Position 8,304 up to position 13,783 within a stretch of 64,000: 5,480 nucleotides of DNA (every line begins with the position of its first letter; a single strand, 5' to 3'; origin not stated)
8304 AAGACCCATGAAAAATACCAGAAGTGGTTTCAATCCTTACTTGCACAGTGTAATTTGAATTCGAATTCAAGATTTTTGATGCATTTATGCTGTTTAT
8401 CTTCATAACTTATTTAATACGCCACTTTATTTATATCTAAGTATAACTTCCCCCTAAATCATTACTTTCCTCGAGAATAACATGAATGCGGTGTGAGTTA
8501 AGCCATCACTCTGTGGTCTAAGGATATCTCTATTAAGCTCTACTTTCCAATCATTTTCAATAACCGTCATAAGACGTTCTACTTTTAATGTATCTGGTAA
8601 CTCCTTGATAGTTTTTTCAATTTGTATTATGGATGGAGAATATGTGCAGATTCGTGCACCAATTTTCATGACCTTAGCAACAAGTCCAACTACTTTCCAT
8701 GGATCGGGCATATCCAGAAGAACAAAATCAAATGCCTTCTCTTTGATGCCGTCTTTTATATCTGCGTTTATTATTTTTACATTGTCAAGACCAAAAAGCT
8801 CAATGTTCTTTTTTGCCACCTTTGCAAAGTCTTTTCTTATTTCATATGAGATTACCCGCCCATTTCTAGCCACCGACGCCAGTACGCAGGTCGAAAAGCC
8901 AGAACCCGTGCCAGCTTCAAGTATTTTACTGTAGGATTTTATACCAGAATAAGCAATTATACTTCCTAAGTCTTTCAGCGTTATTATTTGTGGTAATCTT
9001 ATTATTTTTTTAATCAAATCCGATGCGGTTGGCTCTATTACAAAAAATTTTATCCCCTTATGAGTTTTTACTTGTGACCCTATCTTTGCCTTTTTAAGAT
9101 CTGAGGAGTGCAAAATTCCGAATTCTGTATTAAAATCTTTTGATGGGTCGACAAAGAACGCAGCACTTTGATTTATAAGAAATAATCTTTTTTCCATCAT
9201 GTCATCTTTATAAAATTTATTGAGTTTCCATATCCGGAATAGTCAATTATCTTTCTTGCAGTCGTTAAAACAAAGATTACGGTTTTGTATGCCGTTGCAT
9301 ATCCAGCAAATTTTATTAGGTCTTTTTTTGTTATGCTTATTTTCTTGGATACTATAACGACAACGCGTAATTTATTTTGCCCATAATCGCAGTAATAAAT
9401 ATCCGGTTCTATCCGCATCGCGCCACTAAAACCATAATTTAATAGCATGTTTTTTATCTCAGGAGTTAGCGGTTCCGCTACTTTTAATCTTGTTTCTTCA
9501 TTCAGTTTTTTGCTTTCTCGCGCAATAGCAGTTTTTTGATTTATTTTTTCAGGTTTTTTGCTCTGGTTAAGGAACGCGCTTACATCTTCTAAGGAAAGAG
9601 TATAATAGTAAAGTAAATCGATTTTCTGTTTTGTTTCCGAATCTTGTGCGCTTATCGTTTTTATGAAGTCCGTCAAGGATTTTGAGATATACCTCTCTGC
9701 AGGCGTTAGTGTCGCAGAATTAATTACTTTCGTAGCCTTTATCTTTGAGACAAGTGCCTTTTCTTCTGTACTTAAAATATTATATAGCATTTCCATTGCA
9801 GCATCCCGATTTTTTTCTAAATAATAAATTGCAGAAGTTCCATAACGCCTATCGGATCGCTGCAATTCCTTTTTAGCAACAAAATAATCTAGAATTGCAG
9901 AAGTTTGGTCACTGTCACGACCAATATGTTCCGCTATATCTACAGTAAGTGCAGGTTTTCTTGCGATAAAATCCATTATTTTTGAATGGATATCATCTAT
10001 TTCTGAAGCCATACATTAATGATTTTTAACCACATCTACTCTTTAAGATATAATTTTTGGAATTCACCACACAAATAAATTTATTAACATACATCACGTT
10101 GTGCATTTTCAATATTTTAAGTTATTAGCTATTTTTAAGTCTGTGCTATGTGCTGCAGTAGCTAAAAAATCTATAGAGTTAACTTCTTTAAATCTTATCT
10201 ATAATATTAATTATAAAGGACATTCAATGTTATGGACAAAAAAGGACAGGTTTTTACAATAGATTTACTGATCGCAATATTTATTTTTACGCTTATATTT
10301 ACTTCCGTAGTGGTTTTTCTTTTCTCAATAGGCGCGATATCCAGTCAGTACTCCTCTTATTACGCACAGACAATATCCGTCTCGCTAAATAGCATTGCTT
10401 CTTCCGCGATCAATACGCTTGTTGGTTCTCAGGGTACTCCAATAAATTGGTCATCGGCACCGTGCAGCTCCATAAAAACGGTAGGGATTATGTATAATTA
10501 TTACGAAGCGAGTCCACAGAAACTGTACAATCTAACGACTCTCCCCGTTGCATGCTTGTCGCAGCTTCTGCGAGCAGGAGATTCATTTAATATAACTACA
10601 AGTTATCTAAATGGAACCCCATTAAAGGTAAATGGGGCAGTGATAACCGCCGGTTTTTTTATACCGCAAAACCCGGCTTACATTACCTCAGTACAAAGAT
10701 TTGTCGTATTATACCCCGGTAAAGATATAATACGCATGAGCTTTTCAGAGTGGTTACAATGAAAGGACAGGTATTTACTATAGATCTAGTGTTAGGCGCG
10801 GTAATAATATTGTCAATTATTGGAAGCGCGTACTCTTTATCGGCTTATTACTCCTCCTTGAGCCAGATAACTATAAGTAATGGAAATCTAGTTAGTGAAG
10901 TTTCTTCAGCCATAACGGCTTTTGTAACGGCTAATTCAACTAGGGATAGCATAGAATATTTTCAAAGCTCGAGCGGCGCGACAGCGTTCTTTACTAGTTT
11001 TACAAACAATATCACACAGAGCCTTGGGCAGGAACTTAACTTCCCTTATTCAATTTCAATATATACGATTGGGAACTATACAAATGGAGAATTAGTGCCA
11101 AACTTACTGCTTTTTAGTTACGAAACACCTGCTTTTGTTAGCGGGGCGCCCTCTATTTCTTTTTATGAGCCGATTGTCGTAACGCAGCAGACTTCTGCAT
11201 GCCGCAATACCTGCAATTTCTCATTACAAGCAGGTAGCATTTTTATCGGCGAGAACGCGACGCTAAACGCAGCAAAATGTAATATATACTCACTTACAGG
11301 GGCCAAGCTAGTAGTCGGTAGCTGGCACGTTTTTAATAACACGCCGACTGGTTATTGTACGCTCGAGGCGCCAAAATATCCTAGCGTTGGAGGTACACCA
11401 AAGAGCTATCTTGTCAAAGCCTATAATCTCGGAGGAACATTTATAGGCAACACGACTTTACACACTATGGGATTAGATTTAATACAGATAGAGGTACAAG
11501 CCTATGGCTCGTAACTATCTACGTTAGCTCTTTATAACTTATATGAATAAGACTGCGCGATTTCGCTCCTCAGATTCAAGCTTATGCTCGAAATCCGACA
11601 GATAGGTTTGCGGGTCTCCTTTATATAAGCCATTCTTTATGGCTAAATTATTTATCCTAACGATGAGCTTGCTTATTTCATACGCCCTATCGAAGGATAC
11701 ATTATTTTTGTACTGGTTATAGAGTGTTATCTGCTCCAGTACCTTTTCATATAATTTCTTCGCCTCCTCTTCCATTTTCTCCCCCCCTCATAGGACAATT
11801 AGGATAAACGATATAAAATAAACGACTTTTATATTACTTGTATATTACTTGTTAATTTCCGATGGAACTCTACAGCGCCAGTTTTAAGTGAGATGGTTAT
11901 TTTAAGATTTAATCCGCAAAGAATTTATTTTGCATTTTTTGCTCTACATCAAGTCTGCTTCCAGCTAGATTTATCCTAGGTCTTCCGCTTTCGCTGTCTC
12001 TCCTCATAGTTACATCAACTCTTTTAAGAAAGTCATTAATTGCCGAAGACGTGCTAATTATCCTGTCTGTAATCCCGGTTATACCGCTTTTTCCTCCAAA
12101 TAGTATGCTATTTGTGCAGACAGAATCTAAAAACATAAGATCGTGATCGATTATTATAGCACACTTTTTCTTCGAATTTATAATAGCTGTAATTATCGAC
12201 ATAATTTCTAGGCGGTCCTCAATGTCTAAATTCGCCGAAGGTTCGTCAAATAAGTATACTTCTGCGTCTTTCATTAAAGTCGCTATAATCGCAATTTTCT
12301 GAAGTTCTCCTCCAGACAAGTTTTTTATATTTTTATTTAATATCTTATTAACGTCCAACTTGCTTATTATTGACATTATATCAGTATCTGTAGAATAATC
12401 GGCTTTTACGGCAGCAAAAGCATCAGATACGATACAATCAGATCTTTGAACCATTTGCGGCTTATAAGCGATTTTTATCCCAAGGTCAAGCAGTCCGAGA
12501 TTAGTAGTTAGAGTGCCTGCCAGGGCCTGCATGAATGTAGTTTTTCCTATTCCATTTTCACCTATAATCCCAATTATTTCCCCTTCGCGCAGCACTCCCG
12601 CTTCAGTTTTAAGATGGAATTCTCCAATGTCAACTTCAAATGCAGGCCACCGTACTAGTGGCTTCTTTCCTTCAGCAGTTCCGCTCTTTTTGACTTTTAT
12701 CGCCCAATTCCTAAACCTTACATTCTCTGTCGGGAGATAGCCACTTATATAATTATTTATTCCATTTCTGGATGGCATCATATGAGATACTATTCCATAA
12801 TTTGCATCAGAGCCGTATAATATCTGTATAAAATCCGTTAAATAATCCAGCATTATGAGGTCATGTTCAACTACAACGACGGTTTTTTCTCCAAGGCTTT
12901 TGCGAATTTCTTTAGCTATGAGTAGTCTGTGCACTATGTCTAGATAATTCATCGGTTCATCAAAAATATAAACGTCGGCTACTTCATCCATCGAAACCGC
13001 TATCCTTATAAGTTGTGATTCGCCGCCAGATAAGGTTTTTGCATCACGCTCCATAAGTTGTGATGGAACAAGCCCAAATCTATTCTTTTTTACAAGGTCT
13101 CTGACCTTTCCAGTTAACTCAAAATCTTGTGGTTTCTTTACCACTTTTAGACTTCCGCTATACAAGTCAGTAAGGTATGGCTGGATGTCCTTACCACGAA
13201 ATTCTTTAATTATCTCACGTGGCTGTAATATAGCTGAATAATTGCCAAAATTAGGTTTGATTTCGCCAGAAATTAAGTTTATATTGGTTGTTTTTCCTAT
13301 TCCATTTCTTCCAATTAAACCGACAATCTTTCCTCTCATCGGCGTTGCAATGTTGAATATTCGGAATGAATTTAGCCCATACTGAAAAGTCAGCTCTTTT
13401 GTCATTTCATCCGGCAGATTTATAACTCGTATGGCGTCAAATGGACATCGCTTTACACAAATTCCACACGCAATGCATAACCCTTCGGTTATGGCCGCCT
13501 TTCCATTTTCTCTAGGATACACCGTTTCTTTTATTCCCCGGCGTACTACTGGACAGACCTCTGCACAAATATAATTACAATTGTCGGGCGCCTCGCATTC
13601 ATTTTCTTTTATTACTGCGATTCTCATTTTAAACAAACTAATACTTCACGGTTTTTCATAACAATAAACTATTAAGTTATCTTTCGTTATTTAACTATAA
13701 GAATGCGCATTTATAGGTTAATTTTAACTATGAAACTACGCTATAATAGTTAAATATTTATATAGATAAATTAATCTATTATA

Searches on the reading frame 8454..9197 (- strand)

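Call 80: search_protein_families(library=pfam, proteins=[window:8454-9197:-], max_evalue=0.001)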
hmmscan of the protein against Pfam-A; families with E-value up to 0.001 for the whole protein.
window:8454-9197:- (247 aa): 12 families
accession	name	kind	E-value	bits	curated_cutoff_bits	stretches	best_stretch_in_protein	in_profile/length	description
PF08704.16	GCD14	-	3.1e-22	79.9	26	1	67-204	19-163/247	tRNA methyltransferase complex GCD14 subunit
PF13847.12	Methyltransf_31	-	3e-14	53.4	27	1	87-206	2-124/145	Methyltransferase domain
PF01135.25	PCMT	-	2.6e-11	44.1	20.3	1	80-155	65-141/210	Protein-L-isoaspartate(D-aspartate) O-methyltransferase (PCMT)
PF00398.26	RrnaAD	-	5.3e-07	29.4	24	1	79-148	21-86/263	Ribosomal RNA adenine dimethylase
PF08241.18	Methyltransf_11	-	1.4e-06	29.2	21.2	1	93-182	1-92/95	Methyltransferase domain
PF13649.12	Methyltransf_25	-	2.6e-06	28.4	27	1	92-161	1-70/97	Methyltransferase domain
PF01189.24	Methyltr_RsmB-F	-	4.6e-06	26.9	27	1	91-164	11-88/199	16S rRNA methyltransferase RsmB/F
PF02390.23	Methyltransf_4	-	1.7e-05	24.8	24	1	92-168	5-85/173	Putative methyltransferase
PF13578.12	Methyltransf_24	-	5.3e-05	24.5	26.3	1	93-164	1-77/105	Methyltransferase domain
PF05175.20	MTS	-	6e-05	23.2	23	1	87-161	28-104/170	Methyltransferase small domain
PF01209.24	Ubie_methyltran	-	0.0005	19.9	20.1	1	60-192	21-158/233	ubiE/COQ5 methyltransferase family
PF02475.24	TRM5-TYW2_MTfase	-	0.00055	20.4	28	0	95-179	43-129/164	TRM5/TYW2 methyltransferase domain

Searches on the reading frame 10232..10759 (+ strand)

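Call 80: search_protein_families(library=pfam, proteins=[window:10232-10759:+], max_evalue=0.001)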
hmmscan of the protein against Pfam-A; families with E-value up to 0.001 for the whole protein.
window:10232-10759:+ (176 aa): 1 family
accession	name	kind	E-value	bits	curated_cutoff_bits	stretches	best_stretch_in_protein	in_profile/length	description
PF23958.1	DUF7287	-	0.00052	21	27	1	3-160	2-145/157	Family of unknown function (DUF7287)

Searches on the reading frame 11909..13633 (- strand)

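Call 80: search_protein_families(library=pfam, proteins=[window:11909-13633:-], max_evalue=0.001)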
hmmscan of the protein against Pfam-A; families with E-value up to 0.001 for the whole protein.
window:11909-13633:- (574 aa): 12 families
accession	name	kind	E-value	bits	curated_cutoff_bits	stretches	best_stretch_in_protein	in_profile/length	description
PF00005.33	ABC_tran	-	2.3e-35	122.6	25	2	348-466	8-136/137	ABC transporter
PF02463.25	SMC_N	-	2e-10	40.9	40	0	198-271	134-211/220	RecF/RecN/SMC N terminal domain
PF13304.12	AAA_21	-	9.9e-10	39.4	27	0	353-372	1-20/304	AAA domain, putative AbiEii toxin, Type IV TA system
PF00037.32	Fer4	-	1.6e-06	28.1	21.1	1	48-69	3-24/24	4Fe-4S binding domain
PF04068.21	Fer4_RLI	-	1.4e-05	25.1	23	1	3-33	1-33/35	Possible Fer4-like domain in RNase L inhibitor, RLI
PF12838.12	Fer4_7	-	3.3e-05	24.7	27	1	18-67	4-52/52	4Fe-4S dicluster domain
PF03193.22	RsgA_GTPase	-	3.7e-05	24.1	30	0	94-134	99-139/174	RsgA GTPase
PF13401.12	AAA_22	-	8.3e-05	23.3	27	0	352-469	6-96/130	AAA domain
PF00931.28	NB-ARC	-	0.00016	21.5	23.5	0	102-186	19-102/248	NB-ARC domain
PF13187.11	Fer4_9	-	0.00037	20.9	27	1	18-68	4-52/52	4Fe-4S dicluster domain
PF00004.35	AAA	-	0.00052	20.9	21.2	0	356-380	3-27/131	ATPase family associated with various cellular activities (AAA)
PF13555.12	AAA_29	-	0.00079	19.6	27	0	339-376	12-47/61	P-loop containing region of AAA domain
